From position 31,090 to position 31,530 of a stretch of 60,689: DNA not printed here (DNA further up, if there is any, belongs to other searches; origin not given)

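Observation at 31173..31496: Monocistronic 46-aa peptide gene with its own promoter-like element, consensus SD and terminator, directly downstream of an ABC exporter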

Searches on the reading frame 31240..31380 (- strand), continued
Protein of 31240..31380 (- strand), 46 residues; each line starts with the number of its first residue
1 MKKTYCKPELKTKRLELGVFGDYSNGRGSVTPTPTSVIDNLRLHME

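Call 58: search_protein_families(library=ncbifam, proteins=[L059:1879-2883:-, L059:2880-3155:-, L059:3171-4025:-, L059:4071-5309:-, L059:1067-1327:+, P0103, P0055, P0104, P0022, L059:7335-8441:+], max_evalue=0.1)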
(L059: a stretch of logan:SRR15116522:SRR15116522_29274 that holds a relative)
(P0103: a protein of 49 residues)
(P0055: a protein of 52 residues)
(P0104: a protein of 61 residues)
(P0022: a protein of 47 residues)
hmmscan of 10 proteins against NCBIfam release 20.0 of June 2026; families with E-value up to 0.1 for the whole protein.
L059:1879-2883:- (334 aa): 73 families (the best 25 are shown)
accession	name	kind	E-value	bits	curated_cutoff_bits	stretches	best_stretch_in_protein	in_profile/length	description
TIGR04545.1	rSAM_ahbD_hemeb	equivalog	3.8e-35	121.9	500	2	22-194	3-178/339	heme b synthase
TIGR04051.1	rSAM_NirJ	equivalog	3.3e-32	111.8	515.45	2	21-181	4-166/354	heme d1 biosynthesis radical SAM protein NirJ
TIGR04055.1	rSAM_NirJ2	equivalog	6.4e-31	108.1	500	2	25-184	6-167/326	putative heme d1 biosynthesis radical SAM protein NirJ2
NF045574.1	sacti_mat_StsB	exception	1.6e-30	106.3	625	1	16-333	93-420/466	StsB family radical SAM/SPASM domain sactipeptide maturase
TIGR04250.1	SCM_rSAM_ScmE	equivalog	4.6e-30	104.7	400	2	20-177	4-164/358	SynChlorMet cassette radical SAM/SPASM protein ScmE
TIGR02109.1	PQQ_syn_pqqE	equivalog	2.9e-28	98.8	381.35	1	20-186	8-177/358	pyrroloquinoline quinone biosynthesis protein PqqE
TIGR04053.2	TIGR04053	equivalog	1.4e-27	96.9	395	2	19-188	8-183/366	TIGR04053 family radical SAM/SPASM domain-containing protein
TIGR04347.1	pseudo_SAM_Halo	equivalog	1.8e-27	96.6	525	2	16-177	35-198/390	TIGR04347 family pseudo-SAM/SPASM protein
TIGR03962.1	mycofact_rSAM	equivalog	1.9e-27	96.3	265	2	22-184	15-179/339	mycofactocin radical SAM maturase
TIGR04546.1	rSAM_ahbC_deAc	equivalog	1e-26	93.7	650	2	20-182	40-204/390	12,18-didecarboxysiroheme deacetylase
TIGR04054.1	rSAM_NirJ1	equivalog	5.2e-25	87.9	650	2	21-182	38-201/387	putative heme d1 biosynthesis radical SAM protein NirJ1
TIGR04303.1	GeoRSP_rSAM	equivalog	2.1e-24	86.7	400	2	27-182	13-168/325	GeoRSP system radical SAM/SPASM protein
NF050035.1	rSAM_WgK_link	exception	1.2e-23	83.7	650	2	21-194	11-187/367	radical SAM/SPASM peptide maturase WgkB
TIGR04251.1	SCM_rSAM_ScmF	equivalog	8.6e-22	78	400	1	19-197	4-188/353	SynChlorMet cassette radical SAM/SPASM protein ScmF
TIGR04133.1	rSAM_w_lipo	hypoth_equivalog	2.5e-20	72.7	425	1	5-193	10-204/350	TIGR04133 family radical SAM/SPASM protein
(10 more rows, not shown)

L059:2880-3155:- (91 aa): 8 families
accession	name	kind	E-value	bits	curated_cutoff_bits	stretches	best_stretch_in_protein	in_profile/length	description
NF033536.1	lasso_PqqD_Bac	exception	2.9e-07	30.5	80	1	6-86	5-85/88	lasso peptide biosynthesis PqqD family chaperone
TIGR04248.1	SCM_PqqD_rel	equivalog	1.2e-05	25.4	100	1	20-83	14-77/84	SynChlorMet cassette protein ScmD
TIGR03859.1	PQQ_PqqD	equivalog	1.7e-05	24.6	46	1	32-87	26-80/81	pyrroloquinoline quinone biosynthesis peptide chaperone PqqD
NF050069.2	PqqD_rel_WgkC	exception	4.7e-05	23.3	110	1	13-87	12-86/103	PqqD family peptide maturation chaperone WgkC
NF033530.1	lasso_PqqD_Strm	exception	0.00094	19.3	70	1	50-86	41-77/78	lasso peptide biosynthesis PqqD family chaperone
TIGR04302.1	geo_PqqD_fam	equivalog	0.00099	19.5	100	1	24-84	39-97/102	GeoRSP system PqqD family peptide chaperone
NF002535.0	PRK02079.1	equivalog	0.064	13.1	101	1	36-85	39-87/92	pyrroloquinoline quinone biosynthesis peptide chaperone PqqD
NF009282.1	PRK12642.1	equivalog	0.077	12.3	242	1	1-86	105-182/239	flagellar basal-body rod protein FlgF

L059:3171-4025:- (284 aa): 3 families
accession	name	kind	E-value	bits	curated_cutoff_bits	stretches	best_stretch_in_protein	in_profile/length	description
TIGR04249.1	SCM_chp_ScmC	equivalog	1.2e-06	28.1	125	1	133-279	128-288/292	SynChlorMet cassette protein ScmC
TIGR04352.1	HprK_rel_A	equivalog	0.0085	15.2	200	1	124-182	90-150/280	HprK-related kinase A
TIGR04355.1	HprK_rel_B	hypoth_equivalog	0.011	14.9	200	1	130-159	144-173/351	HprK-related kinase B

L059:4071-5309:- (412 aa): 0 families

L059:1067-1327:+ (86 aa): 0 families

P0103 (49 aa): 1 family
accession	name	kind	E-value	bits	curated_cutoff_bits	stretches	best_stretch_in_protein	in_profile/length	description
NF033528.1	lasso_cyano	subfamily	0.052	13.5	33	1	1-10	1-10/35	lasso peptide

P0055 (52 aa): 0 families

P0104 (61 aa): 0 families

P0022 (47 aa): 0 families

L059:7335-8441:+ (369 aa): 0 families

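Call 66: find_homologous_proteins(query=A4, max_evalue=0.01)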
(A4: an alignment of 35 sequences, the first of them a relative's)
Query A4 (35 sequences) (49 aa, profile of the alignment): 119 proteins with E <= 0.01 among 643 candidates.
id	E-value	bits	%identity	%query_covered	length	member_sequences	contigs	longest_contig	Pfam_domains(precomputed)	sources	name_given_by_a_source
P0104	3.3e-15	73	45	45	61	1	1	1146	-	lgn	-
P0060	1.1e-14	72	65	47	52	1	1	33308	-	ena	-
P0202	2.2e-13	68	45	63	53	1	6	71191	-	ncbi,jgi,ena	-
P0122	5.8e-13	66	61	47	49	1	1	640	-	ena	-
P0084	8.7e-13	66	45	45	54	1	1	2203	-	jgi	jgi:hypothetical protein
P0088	1.1e-12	65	57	47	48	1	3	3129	-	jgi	jgi:hypothetical protein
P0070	1.4e-12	65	34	65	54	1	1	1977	-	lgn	-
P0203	1.6e-12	65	52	47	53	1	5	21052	-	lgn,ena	-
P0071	1.7e-12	65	50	45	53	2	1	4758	-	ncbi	ncbi:MAG: hypothetical protein ABR506_11800 [Candidatus Krumholzibacteriia bacterium]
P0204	2.0e-12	64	34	65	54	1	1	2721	-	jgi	jgi:hypothetical protein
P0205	2.1e-12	64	50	45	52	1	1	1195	-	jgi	jgi:hypothetical protein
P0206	2.5e-12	64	52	47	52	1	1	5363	-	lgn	-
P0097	3.1e-12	64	46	49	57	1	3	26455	-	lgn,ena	-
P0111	3.1e-12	64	61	47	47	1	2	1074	-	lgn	-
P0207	3.2e-12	64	54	49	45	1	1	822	-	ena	-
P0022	3.1e-11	61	61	47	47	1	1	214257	-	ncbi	-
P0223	2.1e-9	55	47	61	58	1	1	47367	-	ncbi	ncbi:MAG: hypothetical protein R6X35_00475 [Candidatus Krumholzibacteriia bacterium]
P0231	1.3e-7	49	55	45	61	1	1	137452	-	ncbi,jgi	-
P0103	4.2e-7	47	100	100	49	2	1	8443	-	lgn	-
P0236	4.4e-7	47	54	100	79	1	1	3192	-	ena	-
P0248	1.4e-6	46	35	47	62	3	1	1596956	-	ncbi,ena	-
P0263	4.1e-5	41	32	57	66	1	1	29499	-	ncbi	ncbi:MAG: hypothetical protein ACYDIE_04455 [Candidatus Krumholzibacteriia bacterium]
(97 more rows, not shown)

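Call 68: find_encoding_contigs(protein=P0223, flank=10000, max_places=3)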
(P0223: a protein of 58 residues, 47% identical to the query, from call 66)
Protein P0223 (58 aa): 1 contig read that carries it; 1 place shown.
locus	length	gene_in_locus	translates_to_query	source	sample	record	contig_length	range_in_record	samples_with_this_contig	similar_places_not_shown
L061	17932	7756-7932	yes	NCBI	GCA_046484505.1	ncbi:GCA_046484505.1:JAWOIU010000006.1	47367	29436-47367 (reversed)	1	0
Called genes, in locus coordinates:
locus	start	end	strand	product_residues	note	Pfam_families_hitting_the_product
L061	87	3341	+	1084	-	PF05547:Peptidase_M6, PF02494:HYR (weak), PF13860:FlgD_ig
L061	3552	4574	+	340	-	PF00044:Gp_dh_N, PF02800:Gp_dh_C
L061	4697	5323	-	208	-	-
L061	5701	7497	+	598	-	PF26113:GH16_XgeA (faint), PF13860:FlgD_ig (weak)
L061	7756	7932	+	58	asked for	-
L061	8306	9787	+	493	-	PF04715:, PF00425:Chorismate_bind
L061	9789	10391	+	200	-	PF00117:GATase, PF07722:Peptidase_C26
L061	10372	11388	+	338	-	PF02885:Glycos_trans_3N, PF00591:Glycos_transf_3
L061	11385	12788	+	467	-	PF00218:IGPS, PF00697:PRAI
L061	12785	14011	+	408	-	PF00291:PALP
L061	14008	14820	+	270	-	PF00290:Trp_syntA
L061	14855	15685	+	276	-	PF19293:CdaA_N, PF02457:DAC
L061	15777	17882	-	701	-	PF01740:STAS (weak), PF13487:HD_5, PF01966:HD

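Call 69: find_encoding_contigs(protein=P0248, flank=10000, max_places=3)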
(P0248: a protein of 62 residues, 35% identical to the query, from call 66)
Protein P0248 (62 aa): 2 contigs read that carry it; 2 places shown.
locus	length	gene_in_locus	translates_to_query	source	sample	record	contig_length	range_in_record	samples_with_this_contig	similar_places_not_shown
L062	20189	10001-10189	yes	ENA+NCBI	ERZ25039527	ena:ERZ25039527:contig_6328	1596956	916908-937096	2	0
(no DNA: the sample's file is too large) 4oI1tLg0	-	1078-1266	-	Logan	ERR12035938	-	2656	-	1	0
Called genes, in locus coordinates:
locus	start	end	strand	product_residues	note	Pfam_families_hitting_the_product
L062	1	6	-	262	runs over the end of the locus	PF00753:Lactamase_B, PF23023:Anti-Pycsar_Apyc1, PF12706:Lactamase_B_2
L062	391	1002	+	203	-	-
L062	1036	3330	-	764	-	PF08309:LVIVD (faint), PF13860:FlgD_ig (weak)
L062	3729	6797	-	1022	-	PF00873:ACR_tran, PF03176:MMPL (weak)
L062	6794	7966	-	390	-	PF25917:BSH_RND, PF25876:HH_MFP_RND, PF25944:Beta-barrel_RND, PF25967:RND-MFP_C, PF25989:YknX_C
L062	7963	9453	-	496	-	PF02321:OEP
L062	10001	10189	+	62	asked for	-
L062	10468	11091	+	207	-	-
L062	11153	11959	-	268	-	-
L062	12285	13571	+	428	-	PF04055:Radical_SAM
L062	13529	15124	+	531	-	PF01875:Memo, PF01871:AMMECR1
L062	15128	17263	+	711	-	PF01564:Spermine_synth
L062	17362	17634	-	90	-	-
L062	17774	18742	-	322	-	-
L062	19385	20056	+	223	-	PF00730:HhH-GPD, PF00633:HHH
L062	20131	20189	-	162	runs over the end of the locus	PF00436:SSB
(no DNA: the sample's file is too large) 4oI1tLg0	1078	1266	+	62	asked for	-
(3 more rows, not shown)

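Call 70: list_cluster_members(proteins=[L059:1879-2880:-, L059:2880-3152:-, L059:3171-4022:-, L059:4071-5306:-, P0103, P0055, P0089, P0236, P0060, P0231])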
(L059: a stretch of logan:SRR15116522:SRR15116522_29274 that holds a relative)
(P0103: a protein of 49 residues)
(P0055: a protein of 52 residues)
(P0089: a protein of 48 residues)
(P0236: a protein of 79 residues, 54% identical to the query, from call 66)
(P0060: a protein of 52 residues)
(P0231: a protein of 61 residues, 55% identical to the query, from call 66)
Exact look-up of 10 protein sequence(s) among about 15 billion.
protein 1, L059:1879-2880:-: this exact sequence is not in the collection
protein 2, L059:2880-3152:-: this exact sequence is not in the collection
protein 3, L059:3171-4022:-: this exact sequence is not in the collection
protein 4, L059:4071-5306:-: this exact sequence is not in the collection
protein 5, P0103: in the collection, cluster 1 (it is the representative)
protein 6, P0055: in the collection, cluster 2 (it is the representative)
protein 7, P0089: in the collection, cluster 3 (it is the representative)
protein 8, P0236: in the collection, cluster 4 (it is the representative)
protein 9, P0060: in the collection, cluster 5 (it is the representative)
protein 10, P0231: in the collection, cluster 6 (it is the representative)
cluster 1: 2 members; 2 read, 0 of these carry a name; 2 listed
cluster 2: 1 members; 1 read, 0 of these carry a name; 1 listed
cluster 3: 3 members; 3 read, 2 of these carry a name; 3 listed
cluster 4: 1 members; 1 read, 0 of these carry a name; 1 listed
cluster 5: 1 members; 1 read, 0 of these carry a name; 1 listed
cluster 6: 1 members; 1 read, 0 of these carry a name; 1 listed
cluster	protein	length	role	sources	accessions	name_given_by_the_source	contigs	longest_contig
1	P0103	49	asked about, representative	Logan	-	-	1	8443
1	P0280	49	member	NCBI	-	-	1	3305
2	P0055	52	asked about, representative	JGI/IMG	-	-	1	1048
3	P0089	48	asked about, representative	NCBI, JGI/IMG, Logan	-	hypothetical protein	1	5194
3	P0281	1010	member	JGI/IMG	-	tetratricopeptide (TPR) repeat protein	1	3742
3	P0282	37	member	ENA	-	-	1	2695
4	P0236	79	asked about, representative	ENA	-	-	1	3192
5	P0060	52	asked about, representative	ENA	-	-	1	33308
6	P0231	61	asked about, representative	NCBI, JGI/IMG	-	-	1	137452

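Call 74: search_protein_families(library=ncbifam, proteins=[L062:10468-11091:+, L062:11153-11959:-, L062:12285-13571:+, L062:391-1002:+, L061:4697-5323:-, L029:337-912:-, L029:1718-2215:-, L026:10240-10710:-, L034:13797-15074:+], max_evalue=0.01)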
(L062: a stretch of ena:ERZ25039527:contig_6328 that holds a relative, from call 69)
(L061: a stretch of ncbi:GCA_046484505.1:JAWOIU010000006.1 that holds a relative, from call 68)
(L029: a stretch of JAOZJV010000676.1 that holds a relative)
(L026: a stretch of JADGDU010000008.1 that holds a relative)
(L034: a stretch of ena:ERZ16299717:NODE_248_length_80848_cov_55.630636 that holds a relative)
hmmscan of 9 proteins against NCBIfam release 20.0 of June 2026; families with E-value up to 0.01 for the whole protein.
L062:10468-11091:+ (207 aa): 0 families

L062:11153-11959:- (268 aa): 0 families

L062:12285-13571:+ (428 aa): 18 families
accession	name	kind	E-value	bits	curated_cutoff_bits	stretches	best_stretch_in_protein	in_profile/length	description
TIGR04337.1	AmmeMemoSam_rS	hypoth_equivalog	1.2e-108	363.1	220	1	101-427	5-333/349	AmmeMemoRadiSam system radical SAM enzyme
TIGR04041.1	activase_YjjW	hypoth_equivalog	8.9e-14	51.6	250.2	1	178-346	74-240/276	YjjW family glycine radical enzyme activase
TIGR02495.1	NrdG2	equivalog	1.9e-12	46.9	131.15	1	163-322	14-174/193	anaerobic ribonucleoside-triphosphate reductase activating protein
TIGR02493.1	PFLA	equivalog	3.5e-12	46.2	231.75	1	173-326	23-180/235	pyruvate formate-lyase-activating protein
TIGR02494.1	PFLE_PFLC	subfamily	1.3e-11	44.3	174.35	1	222-332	132-242/293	glycyl-radical enzyme activating protein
NF048010.1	SfplDhtActHpsHDes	equivalog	2e-11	43.2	430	1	222-330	140-250/298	(2S)-3-sulfopropanediol dehydratase activating enzyme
TIGR04003.1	rSAM_BssD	equivalog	2.1e-08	33.7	496.45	1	222-329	136-244/314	[benzylsuccinate synthase]-activating enzyme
NF043069.1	T4HPD_activ_SAM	equivalog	4e-07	29.7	425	1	218-325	128-235/299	trans-4-hydroxy-L-proline dehydratase activase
NF048008.1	SfplDhtActHpfHKleb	equivalog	2.4e-06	27.1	500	1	222-335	135-248/308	(2S)-3-sulfopropanediol dehydratase activating enzyme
NF033717.2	HPDL_rSAM_activ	equivalog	2e-05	24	420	0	217-324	134-243/311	4-hydroxyphenylacetate decarboxylase activase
TIGR04395.1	cutC_activ_rSAM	equivalog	6.2e-05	22.4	360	0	223-327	139-243/309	choline TMA-lyase-activating enzyme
NF033719.1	ind_deCO2_activ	equivalog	0.00011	21.7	425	0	221-329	137-245/302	indoleacetate decarboxylase activase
NF008356.0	PRK11145.1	equivalog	0.00013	21.3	375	1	222-331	79-190/246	pyruvate formate lyase 1-activating protein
NF045574.1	sacti_mat_StsB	exception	0.00015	20.7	625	1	167-312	98-242/466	StsB family radical SAM/SPASM domain sactipeptide maturase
NF038283.1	viperin_w_prok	equivalog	0.00087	18.5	180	1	173-323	10-173/281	viperin family antiviral radical SAM protein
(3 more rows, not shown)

L062:391-1002:+ (203 aa): 0 families

L061:4697-5323:- (208 aa): 1 family
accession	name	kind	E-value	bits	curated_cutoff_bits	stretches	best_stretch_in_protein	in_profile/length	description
NF033675.1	NTTRR-F1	subfamily_domain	0.0015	18.7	70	0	29-49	2-22/155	NTTRR-F1 domain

L029:337-912:- (191 aa): 0 families

L029:1718-2215:- (165 aa): 0 families

L026:10240-10710:- (156 aa): 0 families

L034:13797-15074:+ (425 aa): 42 families (the best 25 are shown)
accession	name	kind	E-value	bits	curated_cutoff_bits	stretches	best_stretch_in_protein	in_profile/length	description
NF053611.1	YiaD_Gzip_OmpA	equivalog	1.4e-36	126.2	175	1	319-421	102-204/206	YiaD family glycine zipper/OmpA-like lipoprotein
NF053613.1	OMP_toxin_LptF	equivalog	7.5e-31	107.7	400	1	319-421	141-243/256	lipotoxin F family OmpA-related lipoprotein LptF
NF053612.1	anchor_PA1041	equivalog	4.8e-30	105.3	250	1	301-422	115-234/236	PA1041 family peptidoglycan-binding anchor lipoprotein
NF053585.1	OMP_LP_YfiB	equivalog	3.7e-26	91.9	128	1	319-420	56-157/163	outer membrane lipoprotein YfiB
NF007804.1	PRK10510.1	equivalog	5.1e-26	91.4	307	1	319-421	112-214/219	OmpA family lipoprotein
NF006541.1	PRK09038.1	equivalog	4.6e-24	85.4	283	1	319-421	141-246/253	flagellar motor protein MotD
TIGR03350.1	type_VI_ompA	equivalog_domain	4e-22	78.6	139.8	1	320-421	31-135/137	type VI secretion system protein TssL, long form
TIGR02802.1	Pal_lipo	equivalog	1.2e-21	76.7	125.35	1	321-421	2-102/104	peptidoglycan-associated lipoprotein Pal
NF052230.1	T9SS_PorE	exception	2.5e-21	75.6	600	1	309-404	505-600/648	PorE family type IX secretion system protein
NF033763.1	exchanger_TraB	exception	5.7e-21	74.1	700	1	316-421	389-495/522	outer membrane exchange protein TraB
NF053607.1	CHU_0125_OmpA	equivalog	6.5e-21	74.5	620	1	316-422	528-635/639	CHU_0125 family OmpA-like outer membrane integrity protein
NF045787.1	OmpABordt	equivalog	9.9e-21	74.3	200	1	328-422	94-188/194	outer membrane protein OmpA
TIGR03789.1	pdsO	hypoth_equivalog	1.6e-20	73.9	152.2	1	318-421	138-241/243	sortase-associated OmpA-like protein PdsO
NF006508.0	PRK08944.1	subfamily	2.7e-19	69.5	259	1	318-421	178-285/304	MotB family protein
NF045788.1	Omp38Acinit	equivalog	1e-18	67.5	500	1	300-419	226-342/354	outer membrane protein Omp38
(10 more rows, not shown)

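Call 88: search_solved_structures(query=A2, max_evalue=10, show_alignments=2)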
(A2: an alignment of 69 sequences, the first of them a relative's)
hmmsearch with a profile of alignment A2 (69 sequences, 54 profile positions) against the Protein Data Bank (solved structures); distinct sequences matched with E-value up to 10: 0.
